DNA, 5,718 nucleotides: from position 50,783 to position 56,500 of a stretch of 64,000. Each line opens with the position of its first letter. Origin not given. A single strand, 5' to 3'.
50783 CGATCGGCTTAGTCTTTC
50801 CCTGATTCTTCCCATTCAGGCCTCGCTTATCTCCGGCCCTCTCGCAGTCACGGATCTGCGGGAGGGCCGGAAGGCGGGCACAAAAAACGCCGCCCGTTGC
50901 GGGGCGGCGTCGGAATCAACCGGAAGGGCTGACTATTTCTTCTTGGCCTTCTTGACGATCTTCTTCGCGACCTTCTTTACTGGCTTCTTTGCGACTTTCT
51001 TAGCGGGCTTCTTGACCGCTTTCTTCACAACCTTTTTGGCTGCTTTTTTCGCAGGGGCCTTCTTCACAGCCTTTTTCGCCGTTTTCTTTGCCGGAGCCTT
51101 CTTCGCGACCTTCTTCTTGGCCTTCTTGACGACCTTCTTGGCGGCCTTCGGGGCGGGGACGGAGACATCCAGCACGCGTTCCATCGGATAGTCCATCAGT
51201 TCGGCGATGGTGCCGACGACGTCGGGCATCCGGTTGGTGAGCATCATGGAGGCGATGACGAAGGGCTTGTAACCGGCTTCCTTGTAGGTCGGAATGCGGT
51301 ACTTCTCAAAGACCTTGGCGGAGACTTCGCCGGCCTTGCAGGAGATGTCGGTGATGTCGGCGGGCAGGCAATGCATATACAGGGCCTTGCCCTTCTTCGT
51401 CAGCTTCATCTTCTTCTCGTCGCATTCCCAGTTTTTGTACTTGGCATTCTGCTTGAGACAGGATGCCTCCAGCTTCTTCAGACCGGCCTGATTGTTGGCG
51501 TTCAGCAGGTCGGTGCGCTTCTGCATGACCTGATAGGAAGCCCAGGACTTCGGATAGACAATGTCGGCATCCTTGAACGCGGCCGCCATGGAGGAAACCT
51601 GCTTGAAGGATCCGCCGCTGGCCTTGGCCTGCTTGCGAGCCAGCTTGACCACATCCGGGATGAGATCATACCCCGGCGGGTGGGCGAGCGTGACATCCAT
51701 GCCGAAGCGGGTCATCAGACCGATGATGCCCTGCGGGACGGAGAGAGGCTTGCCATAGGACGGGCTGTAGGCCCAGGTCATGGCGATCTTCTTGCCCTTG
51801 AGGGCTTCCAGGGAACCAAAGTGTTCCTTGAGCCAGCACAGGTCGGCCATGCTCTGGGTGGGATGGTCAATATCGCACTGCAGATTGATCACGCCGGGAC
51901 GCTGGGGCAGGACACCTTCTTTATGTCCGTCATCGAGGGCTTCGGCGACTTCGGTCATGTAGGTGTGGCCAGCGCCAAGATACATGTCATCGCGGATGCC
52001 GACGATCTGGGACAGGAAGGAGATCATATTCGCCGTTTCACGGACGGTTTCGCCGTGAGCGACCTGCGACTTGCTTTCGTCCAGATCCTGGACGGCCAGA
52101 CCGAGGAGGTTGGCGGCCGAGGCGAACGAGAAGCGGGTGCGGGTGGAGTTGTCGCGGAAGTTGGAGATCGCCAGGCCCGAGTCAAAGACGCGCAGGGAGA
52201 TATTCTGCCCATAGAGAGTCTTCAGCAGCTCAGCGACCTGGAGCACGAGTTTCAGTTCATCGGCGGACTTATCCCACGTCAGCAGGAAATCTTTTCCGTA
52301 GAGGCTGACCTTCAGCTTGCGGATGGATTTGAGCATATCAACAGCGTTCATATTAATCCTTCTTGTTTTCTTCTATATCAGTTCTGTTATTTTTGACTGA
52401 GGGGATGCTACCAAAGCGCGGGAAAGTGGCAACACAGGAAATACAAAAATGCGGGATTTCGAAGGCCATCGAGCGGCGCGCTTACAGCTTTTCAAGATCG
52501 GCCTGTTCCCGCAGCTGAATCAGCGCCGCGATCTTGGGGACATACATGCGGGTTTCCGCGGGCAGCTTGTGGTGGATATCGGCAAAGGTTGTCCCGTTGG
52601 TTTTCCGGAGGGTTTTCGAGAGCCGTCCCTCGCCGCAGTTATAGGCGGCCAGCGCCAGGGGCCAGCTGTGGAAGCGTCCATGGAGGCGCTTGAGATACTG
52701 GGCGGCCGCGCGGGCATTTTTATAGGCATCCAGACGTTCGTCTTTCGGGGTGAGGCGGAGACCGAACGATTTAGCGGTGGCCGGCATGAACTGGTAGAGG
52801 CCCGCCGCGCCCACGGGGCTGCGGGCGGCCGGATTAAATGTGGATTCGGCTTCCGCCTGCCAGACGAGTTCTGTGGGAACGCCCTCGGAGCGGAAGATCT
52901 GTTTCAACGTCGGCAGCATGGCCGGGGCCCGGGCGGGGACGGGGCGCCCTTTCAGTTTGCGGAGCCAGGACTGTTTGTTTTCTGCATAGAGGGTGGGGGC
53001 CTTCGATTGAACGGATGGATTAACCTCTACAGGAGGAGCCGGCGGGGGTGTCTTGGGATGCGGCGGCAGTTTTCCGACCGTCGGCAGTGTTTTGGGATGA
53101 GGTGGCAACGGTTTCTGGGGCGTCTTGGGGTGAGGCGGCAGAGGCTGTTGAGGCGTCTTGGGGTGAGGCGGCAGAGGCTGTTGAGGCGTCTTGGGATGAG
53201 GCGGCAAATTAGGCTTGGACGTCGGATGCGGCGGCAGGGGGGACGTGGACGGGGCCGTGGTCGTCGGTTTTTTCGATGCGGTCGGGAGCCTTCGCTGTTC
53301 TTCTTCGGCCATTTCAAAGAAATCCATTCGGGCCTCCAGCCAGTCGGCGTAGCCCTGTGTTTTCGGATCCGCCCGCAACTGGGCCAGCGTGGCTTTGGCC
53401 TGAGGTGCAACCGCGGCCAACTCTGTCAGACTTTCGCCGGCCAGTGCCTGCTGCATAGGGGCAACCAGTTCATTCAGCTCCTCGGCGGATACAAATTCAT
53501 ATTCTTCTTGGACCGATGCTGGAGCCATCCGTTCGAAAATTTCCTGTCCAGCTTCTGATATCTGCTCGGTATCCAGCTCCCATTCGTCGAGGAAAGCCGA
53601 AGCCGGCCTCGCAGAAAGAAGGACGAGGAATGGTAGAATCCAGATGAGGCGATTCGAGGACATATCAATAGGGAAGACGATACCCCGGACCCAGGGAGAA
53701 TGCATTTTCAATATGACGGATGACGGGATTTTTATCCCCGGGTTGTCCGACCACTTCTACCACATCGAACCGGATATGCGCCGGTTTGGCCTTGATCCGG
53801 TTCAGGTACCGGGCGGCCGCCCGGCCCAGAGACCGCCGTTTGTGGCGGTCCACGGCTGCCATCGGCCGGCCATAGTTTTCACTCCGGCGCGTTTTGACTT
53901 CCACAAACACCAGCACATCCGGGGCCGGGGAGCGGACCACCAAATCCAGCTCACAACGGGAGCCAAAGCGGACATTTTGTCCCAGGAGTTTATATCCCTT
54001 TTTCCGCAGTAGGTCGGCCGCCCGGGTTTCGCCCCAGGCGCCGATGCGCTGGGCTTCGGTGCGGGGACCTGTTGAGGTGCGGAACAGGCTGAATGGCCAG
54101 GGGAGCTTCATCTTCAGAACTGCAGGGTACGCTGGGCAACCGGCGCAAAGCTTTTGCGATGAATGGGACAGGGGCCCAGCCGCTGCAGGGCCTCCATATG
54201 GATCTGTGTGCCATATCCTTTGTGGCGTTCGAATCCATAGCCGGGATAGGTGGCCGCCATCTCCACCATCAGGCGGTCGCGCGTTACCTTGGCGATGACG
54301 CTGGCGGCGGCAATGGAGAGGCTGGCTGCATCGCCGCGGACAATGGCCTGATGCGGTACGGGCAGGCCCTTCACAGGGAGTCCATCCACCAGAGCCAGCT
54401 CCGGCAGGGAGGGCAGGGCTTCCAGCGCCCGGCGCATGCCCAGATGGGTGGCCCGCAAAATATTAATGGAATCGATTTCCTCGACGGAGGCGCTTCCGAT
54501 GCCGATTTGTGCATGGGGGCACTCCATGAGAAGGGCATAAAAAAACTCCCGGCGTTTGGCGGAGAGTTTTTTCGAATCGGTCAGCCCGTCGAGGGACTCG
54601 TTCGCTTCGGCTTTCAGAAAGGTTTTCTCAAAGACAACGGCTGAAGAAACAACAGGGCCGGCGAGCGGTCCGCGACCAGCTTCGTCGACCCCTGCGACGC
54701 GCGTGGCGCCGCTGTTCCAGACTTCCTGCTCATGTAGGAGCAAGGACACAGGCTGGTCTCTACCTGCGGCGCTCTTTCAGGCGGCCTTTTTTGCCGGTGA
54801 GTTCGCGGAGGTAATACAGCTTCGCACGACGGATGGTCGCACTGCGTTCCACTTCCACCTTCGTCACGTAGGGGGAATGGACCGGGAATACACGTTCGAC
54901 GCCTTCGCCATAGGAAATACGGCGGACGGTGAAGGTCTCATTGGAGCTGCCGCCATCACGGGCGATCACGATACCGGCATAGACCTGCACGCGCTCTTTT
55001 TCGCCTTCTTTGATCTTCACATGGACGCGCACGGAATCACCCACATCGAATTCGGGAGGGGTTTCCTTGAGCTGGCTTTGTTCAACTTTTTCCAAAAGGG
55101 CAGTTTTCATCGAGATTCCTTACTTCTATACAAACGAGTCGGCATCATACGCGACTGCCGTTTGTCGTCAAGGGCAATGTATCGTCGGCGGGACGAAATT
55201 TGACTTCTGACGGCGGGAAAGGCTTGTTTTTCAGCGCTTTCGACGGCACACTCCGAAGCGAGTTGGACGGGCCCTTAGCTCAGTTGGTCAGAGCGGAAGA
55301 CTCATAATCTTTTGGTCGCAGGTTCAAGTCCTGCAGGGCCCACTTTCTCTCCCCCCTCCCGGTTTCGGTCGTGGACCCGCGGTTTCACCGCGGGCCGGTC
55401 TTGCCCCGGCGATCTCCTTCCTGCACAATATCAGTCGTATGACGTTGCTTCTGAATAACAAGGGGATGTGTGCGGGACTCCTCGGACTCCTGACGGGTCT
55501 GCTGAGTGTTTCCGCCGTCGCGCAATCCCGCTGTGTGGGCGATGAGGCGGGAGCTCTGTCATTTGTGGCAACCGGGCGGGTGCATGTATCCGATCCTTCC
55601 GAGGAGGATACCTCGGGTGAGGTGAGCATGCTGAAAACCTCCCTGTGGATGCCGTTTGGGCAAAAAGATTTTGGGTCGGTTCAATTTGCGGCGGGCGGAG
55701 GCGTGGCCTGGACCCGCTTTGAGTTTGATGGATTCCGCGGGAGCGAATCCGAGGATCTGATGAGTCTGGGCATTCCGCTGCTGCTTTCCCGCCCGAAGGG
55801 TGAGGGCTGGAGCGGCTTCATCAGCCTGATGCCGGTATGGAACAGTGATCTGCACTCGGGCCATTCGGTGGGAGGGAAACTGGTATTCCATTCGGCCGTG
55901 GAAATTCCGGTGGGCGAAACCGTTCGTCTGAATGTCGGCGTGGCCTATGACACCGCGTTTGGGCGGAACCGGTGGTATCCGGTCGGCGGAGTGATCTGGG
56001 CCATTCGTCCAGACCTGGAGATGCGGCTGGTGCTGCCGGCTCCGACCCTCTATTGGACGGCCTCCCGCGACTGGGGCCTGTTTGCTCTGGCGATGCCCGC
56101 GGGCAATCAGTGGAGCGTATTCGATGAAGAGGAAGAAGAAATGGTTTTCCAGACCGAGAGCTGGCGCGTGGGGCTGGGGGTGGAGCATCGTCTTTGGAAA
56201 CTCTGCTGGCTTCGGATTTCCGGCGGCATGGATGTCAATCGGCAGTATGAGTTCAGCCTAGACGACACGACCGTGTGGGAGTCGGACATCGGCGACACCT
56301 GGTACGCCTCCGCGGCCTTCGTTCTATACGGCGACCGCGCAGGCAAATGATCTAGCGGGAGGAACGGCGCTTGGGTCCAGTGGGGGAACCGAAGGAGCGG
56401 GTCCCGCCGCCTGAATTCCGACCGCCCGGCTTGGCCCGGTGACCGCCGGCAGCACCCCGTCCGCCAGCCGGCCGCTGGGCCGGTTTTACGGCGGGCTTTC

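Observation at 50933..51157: YgeW carbamoyltransferase fused to a histone-H1-like tail (74 aa, 37 Lys, no acidic residues)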

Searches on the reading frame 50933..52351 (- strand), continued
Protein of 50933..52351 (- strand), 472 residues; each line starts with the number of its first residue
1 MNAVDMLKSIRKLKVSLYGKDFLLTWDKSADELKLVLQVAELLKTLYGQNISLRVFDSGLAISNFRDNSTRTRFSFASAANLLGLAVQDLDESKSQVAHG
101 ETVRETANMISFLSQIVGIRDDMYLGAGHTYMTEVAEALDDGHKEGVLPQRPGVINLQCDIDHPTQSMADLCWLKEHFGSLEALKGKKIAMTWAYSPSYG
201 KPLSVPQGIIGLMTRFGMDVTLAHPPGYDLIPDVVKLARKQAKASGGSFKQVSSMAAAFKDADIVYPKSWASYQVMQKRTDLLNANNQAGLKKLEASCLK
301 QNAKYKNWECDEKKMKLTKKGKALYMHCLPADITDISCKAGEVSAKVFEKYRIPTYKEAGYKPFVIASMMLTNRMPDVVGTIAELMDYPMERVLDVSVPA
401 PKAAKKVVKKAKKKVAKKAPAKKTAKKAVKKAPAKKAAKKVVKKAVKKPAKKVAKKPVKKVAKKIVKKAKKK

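Call 65: list_cluster_members(proteins=[P0001, P0117, P0114, P0095, P0070, P0008, P0010, P0111, P0086, P0039])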
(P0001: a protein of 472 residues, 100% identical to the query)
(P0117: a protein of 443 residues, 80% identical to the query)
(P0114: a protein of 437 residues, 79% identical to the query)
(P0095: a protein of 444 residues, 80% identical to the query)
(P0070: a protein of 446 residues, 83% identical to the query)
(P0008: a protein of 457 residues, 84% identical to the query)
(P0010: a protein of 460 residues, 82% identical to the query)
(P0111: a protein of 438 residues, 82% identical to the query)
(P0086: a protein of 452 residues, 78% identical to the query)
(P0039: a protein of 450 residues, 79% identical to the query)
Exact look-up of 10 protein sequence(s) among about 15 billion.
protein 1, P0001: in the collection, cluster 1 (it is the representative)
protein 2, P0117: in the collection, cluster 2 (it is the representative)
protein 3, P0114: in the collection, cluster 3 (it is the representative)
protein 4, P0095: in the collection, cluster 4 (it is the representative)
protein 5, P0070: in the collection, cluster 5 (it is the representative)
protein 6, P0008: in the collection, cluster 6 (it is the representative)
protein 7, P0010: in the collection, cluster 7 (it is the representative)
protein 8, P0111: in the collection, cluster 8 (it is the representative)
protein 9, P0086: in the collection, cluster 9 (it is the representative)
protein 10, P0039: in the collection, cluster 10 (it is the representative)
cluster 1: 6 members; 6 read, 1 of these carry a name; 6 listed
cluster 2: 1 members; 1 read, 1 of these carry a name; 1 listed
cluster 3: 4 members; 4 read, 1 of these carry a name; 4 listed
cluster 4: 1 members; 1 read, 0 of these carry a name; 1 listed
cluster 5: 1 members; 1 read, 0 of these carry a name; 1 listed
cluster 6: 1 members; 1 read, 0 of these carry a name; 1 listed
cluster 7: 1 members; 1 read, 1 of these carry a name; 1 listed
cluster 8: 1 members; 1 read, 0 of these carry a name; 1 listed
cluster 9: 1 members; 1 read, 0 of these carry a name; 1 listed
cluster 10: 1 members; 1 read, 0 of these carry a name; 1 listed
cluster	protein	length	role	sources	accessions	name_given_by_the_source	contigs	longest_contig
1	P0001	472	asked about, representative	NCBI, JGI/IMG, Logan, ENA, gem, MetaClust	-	-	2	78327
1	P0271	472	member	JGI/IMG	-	knotted carbamoyltransferase YgeW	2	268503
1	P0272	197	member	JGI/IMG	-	-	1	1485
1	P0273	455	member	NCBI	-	-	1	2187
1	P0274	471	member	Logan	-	-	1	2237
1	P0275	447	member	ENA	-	-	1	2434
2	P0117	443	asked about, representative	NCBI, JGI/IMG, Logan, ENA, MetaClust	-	knotted carbamoyltransferase YgeW | \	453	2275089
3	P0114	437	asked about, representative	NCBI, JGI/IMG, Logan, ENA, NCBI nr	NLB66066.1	MAG: knotted carbamoyltransferase YgeW [Lentisphaerae bacterium] | knotted carbamoyltransferase YgeW | knotted carbamoyltransferase YgeW [Lentisphaerota bacterium]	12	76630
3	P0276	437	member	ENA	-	-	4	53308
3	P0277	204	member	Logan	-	-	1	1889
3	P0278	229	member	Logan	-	-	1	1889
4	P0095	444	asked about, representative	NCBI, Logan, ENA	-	-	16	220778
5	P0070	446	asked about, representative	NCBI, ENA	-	-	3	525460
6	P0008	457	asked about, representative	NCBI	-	-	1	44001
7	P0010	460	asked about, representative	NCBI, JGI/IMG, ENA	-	knotted carbamoyltransferase YgeW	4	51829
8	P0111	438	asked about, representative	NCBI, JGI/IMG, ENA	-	-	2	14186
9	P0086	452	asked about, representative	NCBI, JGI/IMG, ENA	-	-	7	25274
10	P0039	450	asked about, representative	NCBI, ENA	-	-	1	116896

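Call 70: search_protein_families(library=pfam, proteins=[L020:11208-12689:+, L020:12883-14082:+, L020:14096-15040:+, L020:7360-9942:+, L019:11170-12630:+, L019:12644-13849:+, L019:8704-9936:+, L013:8537-9850:+, L013:11260-12186:+, L018:9080-9703:-], max_evalue=0.00001)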
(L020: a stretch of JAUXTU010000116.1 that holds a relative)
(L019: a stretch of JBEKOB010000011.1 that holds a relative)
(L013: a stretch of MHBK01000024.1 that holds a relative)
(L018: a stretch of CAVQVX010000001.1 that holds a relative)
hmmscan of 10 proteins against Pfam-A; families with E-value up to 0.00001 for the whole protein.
L020:11208-12689:+ (493 aa): 1 family
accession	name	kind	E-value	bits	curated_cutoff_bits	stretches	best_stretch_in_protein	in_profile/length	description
PF00291.31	PALP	-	1.2e-14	54.8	35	1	113-340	33-261/295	Pyridoxal-phosphate dependent enzyme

L020:12883-14082:+ (399 aa): 2 families
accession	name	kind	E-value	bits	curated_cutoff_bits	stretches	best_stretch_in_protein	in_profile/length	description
PF01546.33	Peptidase_M20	-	2.1e-24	87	24.6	1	72-390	1-203/206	Peptidase family M20/M25/M40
PF07687.19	M20_dimer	-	8.9e-16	58.2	21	1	178-280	2-101/107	Peptidase dimerisation domain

L020:14096-15040:+ (314 aa): 1 family
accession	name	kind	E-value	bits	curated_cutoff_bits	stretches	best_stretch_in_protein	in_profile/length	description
PF00696.33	AA_kinase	-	1.6e-26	93.9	24.9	1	4-293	2-233/234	Amino acid kinase family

L020:7360-9942:+ (860 aa): 4 families
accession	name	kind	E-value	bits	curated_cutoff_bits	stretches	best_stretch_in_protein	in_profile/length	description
PF02738.23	MoCoBD_1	-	9.6e-73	244.7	27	1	317-546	12-244/244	Molybdopterin cofactor-binding domain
PF20256.3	MoCoBD_2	-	2e-43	149.4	27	1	582-800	27-283/283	Molybdopterin cofactor-binding domain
PF01315.27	Ald_Xan_dh_C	-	9.4e-26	90.7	31.3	1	182-287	2-108/110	Aldehyde oxidase and xanthine dehydrogenase, a/b hammerhead domain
PF01799.25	Fer2_2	-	5.9e-25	87.6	30.3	1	75-146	1-74/75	[2Fe-2S] binding domain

L019:11170-12630:+ (486 aa): 1 family
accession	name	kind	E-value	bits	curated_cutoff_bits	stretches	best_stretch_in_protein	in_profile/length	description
PF00291.31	PALP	-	8.5e-16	58.6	35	1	105-328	33-257/295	Pyridoxal-phosphate dependent enzyme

L019:12644-13849:+ (401 aa): 2 families
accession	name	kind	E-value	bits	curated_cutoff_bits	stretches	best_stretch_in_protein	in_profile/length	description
PF01546.33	Peptidase_M20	-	6.5e-22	78.9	24.6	1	72-389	1-202/206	Peptidase family M20/M25/M40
PF07687.19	M20_dimer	-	3.9e-15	56.2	21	1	178-280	2-101/107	Peptidase dimerisation domain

L019:8704-9936:+ (410 aa): 7 families
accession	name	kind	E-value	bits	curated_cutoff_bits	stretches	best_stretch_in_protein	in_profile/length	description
PF01180.27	DHO_dh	-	6.7e-30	104.7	27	1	17-315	2-290/291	Dihydroorotate dehydrogenase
PF14697.11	Fer4_21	-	5.7e-18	65.2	35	1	349-406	2-59/59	4Fe-4S dicluster domain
PF00037.32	Fer4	-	2.2e-09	37.2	21.1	1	382-401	2-21/24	4Fe-4S binding domain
PF12838.12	Fer4_7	-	1.4e-07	32.3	27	1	355-401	2-51/52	4Fe-4S dicluster domain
PF12797.12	Fer4_2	-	7.2e-07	29.2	24.5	1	380-400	2-22/22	4Fe-4S binding domain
PF01207.24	Dus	-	4.1e-06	26.6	20.4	0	101-286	40-205/311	Dihydrouridine synthase (Dus)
PF12837.12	Fer4_6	-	8.5e-06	25.9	25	0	380-402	1-22/24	4Fe-4S binding domain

L013:8537-9850:+ (437 aa): 0 families

L013:11260-12186:+ (308 aa): 1 family
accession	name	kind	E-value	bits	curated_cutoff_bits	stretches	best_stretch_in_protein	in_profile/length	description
PF00696.33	AA_kinase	-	4.4e-26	92.5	24.9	1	2-289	5-233/234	Amino acid kinase family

L018:9080-9703:- (207 aa): 1 family
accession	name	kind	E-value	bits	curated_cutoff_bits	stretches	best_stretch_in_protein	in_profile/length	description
PF14235.11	DUF4337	-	1.4e-35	123.3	27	1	43-205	2-161/161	Domain of unknown function (DUF4337)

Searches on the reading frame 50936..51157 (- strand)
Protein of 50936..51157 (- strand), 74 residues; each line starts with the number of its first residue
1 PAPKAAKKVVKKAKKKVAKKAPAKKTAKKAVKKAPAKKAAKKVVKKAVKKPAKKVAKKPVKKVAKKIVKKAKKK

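Call 26: search_protein_families(library=pfam, proteins=[window:50936-51157:-], max_evalue=10)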
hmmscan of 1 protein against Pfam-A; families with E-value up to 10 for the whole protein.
seq(74 aa): 0 families

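Call 30: find_homologous_proteins(query=window:50936-51157:-, max_evalue=0.001)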
Query seq(74 aa): 8000 candidates shared short words with the query, none scored E <= 0.001.

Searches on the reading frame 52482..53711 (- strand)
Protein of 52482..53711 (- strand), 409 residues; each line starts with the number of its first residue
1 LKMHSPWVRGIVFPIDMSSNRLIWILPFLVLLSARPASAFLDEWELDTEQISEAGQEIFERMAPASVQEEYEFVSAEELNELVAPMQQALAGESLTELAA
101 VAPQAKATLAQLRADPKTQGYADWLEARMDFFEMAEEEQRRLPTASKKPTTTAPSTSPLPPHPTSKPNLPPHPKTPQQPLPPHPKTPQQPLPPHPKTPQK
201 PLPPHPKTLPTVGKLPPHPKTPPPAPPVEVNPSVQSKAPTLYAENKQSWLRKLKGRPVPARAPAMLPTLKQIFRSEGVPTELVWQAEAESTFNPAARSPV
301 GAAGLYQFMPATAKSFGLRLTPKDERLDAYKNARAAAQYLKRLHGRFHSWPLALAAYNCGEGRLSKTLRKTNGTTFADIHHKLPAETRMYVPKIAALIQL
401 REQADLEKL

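Call 17: search_protein_families(library=pfam, proteins=[window:52482-53711:-], max_evalue=0.001)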
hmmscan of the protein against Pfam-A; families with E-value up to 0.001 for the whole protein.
window:52482-53711:- (409 aa): 1 family
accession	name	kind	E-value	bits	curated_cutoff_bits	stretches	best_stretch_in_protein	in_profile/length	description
PF01464.25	SLT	-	2.5e-25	88.8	21.3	1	279-374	14-111/117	Transglycosylase SLT domain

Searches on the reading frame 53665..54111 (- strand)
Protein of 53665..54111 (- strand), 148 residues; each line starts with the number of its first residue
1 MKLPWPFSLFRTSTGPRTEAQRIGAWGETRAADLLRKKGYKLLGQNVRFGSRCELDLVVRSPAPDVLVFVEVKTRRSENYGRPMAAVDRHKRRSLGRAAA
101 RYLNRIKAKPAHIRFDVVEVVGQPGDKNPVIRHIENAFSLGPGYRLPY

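Call 17: search_protein_families(library=pfam, proteins=[window:53665-54111:-], max_evalue=0.001)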
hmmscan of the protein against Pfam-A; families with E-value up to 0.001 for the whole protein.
window:53665-54111:- (148 aa): 2 families
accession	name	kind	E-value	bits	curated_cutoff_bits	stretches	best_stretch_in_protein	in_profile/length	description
PF02021.23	UPF0102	-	2.2e-25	89.3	23.6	1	27-120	1-80/80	Uncharacterised protein family UPF0102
PF08378.17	NERD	-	3.3e-07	31.2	22.1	1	24-82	2-64/111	Nuclease-related domain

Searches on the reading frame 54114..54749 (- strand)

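Call 17: search_protein_families(library=pfam, proteins=[window:54114-54749:-], max_evalue=0.001)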
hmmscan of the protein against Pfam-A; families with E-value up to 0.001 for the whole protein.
window:54114-54749:- (211 aa): 1 family
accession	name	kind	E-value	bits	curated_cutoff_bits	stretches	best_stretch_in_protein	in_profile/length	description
PF01351.25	RNase_HII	-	4.1e-40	138.2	25.8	1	19-203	1-198/199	Ribonuclease HII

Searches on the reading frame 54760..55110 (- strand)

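Call 17: search_protein_families(library=pfam, proteins=[window:54760-55110:-], max_evalue=0.001)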
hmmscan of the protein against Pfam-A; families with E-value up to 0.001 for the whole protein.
window:54760-55110:- (116 aa): 1 family
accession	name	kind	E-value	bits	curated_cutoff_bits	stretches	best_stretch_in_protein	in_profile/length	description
PF01245.26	Ribosomal_L19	-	1.2e-46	157.7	22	1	5-114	2-111/111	Ribosomal protein L19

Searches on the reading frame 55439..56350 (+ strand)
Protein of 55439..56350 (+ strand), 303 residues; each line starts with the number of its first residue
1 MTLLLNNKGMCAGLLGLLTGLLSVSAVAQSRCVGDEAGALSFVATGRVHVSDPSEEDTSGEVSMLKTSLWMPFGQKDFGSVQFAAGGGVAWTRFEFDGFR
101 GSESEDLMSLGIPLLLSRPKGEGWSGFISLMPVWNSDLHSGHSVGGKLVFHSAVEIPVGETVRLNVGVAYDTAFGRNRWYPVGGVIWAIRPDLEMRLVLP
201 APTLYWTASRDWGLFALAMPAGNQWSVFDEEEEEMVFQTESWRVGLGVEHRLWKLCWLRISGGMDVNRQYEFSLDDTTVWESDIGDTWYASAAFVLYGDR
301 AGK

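Call 18: search_protein_families(library=pfam, proteins=[window:55439-56350:+], max_evalue=0.001)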
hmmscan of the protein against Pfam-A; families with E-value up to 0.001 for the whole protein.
window:55439-56350:+ (303 aa): 1 family
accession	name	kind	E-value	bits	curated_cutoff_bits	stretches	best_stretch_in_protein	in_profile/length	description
PF19783.5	DUF6268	-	7.6e-05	22.3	22.8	1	160-273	135-250/279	Domain of unknown function (DUF6268)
